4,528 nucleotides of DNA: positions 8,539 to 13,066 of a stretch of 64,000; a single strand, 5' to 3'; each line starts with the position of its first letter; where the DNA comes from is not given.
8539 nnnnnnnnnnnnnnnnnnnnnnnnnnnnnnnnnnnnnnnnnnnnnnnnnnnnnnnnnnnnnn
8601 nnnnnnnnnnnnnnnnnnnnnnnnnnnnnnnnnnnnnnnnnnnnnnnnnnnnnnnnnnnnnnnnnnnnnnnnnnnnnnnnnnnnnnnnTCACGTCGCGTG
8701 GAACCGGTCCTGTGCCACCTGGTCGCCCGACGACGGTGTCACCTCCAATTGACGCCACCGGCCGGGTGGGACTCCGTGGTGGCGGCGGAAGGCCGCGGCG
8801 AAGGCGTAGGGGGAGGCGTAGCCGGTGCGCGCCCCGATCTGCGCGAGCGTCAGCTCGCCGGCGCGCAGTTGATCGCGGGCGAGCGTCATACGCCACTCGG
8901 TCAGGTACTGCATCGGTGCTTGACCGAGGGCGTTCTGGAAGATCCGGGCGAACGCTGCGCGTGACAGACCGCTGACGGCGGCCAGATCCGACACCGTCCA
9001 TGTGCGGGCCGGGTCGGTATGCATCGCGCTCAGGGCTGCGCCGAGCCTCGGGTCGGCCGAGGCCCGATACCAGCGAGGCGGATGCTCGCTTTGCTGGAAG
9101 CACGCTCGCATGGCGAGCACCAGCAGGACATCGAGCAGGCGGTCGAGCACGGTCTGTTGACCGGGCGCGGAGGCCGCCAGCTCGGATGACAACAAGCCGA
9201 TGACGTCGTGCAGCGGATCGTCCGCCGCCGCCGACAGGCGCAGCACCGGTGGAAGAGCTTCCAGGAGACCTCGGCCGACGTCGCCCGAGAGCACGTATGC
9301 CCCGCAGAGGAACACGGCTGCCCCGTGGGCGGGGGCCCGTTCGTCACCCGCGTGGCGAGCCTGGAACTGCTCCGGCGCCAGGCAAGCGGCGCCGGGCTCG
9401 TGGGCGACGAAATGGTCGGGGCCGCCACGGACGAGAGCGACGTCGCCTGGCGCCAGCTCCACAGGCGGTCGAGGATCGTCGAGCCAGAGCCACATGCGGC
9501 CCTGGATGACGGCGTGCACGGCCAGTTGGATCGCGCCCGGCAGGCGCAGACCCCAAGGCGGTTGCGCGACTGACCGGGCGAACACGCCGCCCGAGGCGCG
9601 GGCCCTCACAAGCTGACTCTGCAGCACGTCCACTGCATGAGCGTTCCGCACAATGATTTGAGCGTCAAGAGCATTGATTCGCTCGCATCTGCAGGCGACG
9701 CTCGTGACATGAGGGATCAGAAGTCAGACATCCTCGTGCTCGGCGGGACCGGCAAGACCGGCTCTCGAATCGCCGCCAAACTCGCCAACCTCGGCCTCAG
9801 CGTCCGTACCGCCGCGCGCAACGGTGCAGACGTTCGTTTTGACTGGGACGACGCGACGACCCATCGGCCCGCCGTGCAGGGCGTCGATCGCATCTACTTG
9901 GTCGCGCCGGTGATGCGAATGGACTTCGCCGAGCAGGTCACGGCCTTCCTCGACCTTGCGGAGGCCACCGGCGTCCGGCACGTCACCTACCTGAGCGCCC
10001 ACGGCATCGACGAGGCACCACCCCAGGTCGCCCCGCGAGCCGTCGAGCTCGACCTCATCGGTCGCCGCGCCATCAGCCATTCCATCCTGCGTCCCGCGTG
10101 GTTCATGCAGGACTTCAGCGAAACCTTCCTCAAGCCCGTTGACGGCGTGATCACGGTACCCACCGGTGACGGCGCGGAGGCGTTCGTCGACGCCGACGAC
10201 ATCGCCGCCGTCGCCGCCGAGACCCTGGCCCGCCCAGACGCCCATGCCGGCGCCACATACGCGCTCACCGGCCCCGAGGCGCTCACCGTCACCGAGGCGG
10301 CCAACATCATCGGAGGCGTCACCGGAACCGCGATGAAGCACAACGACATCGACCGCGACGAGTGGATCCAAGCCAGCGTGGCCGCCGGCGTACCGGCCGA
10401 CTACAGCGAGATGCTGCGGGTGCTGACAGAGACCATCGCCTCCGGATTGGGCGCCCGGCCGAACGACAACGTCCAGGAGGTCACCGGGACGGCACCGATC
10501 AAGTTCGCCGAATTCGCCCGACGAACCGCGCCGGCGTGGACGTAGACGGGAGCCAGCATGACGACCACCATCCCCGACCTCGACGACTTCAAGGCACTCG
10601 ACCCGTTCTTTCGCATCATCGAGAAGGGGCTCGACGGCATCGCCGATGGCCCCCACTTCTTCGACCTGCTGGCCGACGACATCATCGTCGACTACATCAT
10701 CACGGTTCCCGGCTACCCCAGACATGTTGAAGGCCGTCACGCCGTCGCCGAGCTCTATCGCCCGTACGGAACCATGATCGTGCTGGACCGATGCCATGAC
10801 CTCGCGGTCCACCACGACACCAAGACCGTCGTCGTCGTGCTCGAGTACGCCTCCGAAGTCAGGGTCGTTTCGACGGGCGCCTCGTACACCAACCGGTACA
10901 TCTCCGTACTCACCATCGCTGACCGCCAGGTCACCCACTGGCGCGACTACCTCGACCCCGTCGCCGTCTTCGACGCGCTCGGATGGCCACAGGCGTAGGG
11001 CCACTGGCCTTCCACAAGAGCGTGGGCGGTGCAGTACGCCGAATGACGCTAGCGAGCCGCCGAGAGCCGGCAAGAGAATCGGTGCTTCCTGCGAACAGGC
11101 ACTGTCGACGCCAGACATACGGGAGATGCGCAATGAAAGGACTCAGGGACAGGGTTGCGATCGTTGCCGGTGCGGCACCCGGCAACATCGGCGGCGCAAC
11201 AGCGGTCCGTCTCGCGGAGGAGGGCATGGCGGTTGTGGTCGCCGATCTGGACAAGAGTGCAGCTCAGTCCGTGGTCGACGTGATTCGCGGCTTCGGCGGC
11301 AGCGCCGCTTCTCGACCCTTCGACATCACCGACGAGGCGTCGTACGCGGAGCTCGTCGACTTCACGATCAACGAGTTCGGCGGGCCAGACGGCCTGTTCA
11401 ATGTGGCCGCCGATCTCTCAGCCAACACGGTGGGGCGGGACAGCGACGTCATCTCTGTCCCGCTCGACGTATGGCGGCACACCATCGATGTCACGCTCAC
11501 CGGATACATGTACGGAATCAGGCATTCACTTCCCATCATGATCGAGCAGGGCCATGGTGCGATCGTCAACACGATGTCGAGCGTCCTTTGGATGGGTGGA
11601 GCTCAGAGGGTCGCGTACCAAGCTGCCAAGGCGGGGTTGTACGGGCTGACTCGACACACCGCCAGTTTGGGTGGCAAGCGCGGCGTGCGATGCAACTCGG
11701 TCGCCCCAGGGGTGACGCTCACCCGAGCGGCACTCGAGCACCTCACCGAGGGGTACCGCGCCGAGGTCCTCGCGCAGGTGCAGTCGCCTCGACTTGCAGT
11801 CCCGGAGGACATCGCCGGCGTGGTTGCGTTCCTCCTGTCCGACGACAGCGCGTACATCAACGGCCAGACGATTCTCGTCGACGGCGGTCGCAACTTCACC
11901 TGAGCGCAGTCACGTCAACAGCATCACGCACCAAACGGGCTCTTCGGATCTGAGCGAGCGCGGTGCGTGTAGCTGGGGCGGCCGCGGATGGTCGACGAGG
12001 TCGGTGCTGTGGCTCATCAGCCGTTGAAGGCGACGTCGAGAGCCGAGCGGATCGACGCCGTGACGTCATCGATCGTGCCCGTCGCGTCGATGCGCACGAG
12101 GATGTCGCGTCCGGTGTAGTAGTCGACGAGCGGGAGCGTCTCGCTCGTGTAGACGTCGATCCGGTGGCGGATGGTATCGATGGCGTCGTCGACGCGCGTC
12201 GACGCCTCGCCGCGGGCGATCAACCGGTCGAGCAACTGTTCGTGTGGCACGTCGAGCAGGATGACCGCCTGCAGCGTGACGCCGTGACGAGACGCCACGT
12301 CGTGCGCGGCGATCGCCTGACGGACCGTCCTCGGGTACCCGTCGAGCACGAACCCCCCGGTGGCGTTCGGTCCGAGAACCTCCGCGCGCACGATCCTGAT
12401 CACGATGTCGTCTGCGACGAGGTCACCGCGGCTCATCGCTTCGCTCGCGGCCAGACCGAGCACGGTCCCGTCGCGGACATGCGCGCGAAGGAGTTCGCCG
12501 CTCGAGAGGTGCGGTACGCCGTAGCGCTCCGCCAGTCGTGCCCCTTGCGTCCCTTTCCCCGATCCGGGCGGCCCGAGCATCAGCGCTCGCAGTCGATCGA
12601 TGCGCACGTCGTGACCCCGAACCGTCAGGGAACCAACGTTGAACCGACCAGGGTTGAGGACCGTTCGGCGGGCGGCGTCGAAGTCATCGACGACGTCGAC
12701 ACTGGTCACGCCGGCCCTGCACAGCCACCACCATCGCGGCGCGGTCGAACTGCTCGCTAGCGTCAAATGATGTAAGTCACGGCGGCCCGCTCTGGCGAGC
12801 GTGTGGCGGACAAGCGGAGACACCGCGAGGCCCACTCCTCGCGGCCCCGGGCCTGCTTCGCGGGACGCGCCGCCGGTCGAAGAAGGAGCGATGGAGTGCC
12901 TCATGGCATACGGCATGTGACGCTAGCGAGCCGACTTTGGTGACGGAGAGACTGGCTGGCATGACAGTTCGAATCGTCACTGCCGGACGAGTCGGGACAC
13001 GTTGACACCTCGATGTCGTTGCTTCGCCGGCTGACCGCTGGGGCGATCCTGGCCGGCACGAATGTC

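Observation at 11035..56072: Box 1: invariant 13-mer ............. in front of eight transcription units, with a fixed-distance -10-like hexamer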

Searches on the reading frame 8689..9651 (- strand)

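Call 85: search_protein_families(library=pfam, proteins=[window:8689-9651:-])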
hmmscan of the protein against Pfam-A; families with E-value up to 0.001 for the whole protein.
window:8689-9651:- (320 aa): 3 families
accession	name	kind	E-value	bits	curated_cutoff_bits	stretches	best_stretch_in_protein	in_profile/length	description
PF12852.13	Cupin_6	-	1.8e-42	145.6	26.7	1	8-185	1-182/183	Cupin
PF12833.13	HTH_18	-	7.5e-21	74.7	33.6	1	223-301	1-79/80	Helix-turn-helix domain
PF00165.29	HTH_AraC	-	2.4e-13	50.3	26.6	1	210-251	1-42/42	Bacterial regulatory helix-turn-helix proteins, AraC family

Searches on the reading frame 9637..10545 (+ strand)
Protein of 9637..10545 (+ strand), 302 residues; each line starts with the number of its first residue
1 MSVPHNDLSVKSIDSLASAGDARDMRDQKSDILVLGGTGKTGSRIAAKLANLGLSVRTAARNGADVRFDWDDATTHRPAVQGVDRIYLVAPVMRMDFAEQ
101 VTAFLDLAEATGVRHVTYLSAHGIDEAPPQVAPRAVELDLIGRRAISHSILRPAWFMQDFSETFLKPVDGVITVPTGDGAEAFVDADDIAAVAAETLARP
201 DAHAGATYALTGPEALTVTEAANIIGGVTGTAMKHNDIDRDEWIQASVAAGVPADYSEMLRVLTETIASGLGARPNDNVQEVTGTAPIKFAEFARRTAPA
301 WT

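Call 14: search_protein_families(library=pfam, proteins=[window:9637-10545:+])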
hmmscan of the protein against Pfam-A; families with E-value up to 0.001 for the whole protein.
window:9637-10545:+ (302 aa): 2 families
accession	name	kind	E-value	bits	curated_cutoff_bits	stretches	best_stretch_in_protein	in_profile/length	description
PF05368.20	NmrA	-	5.6e-12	46.3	27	1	28-261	1-261/298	NmrA-like family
PF13460.12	NAD_binding_10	-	8.4e-09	36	27.2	1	36-200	1-184/184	NAD(P)H-binding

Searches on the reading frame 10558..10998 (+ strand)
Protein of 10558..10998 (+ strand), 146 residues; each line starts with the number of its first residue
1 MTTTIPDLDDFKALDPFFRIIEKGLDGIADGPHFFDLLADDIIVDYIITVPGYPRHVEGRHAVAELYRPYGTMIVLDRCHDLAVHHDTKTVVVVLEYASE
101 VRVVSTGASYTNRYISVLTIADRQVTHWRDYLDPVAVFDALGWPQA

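Call 14: search_protein_families(library=pfam, proteins=[window:10558-10998:+])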
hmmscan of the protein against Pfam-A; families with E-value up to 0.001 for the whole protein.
window:10558-10998:+ (146 aa): 1 family
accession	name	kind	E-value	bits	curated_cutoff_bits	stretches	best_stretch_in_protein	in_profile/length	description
PF12680.13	SnoaL_2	-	9.2e-06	26.6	27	1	34-128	16-102/102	SnoaL-like domain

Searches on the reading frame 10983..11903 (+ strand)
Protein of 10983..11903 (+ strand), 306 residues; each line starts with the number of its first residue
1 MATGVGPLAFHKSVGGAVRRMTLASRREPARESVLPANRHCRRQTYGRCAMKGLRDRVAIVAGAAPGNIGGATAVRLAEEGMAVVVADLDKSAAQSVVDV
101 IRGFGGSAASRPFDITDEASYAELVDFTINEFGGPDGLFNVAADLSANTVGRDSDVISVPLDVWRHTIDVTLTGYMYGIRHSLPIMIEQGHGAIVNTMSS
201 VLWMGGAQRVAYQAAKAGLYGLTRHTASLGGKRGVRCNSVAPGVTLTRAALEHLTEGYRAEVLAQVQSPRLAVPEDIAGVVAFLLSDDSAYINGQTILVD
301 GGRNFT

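Call 6: search_protein_families(library=pfam, proteins=[window:10983-11903:+])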
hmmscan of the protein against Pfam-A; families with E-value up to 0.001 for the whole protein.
window:10983-11903:+ (306 aa): 2 families
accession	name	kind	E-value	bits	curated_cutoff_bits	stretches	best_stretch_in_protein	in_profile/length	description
PF13561.12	adh_short_C2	-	3.7e-51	174.4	27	1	63-303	1-235/236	Enoyl-(Acyl carrier protein) reductase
PF00106.31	adh_short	-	9.8e-36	123.5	26.6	1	58-250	2-187/195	short chain dehydrogenase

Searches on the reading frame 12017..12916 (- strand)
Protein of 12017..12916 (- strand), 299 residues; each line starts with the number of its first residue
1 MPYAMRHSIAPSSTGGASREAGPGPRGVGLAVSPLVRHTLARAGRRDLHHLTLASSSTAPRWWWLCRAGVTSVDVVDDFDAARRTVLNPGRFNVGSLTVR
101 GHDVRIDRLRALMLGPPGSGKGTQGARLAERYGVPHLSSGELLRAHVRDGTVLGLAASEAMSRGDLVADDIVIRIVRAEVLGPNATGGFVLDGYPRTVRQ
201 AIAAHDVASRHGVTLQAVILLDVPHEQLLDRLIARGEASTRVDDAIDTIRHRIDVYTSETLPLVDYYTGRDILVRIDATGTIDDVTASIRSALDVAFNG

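Call 6: search_protein_families(library=pfam, proteins=[window:12017-12916:-])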
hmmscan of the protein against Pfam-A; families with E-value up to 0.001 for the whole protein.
window:12017-12916:- (299 aa): 4 families
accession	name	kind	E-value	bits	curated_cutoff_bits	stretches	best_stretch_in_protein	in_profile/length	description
PF00406.28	ADK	-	5.1e-45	153.7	26.8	1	113-270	1-149/151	Adenylate kinase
PF13207.12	AAA_17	-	5.2e-28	98.5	27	1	114-250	1-136/136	AAA domain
PF13671.12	AAA_33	-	3.7e-08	34.2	27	1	112-250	3-137/143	AAA domain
PF13238.12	AAA_18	-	6.7e-06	27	29.4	1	114-241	4-117/128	AAA domain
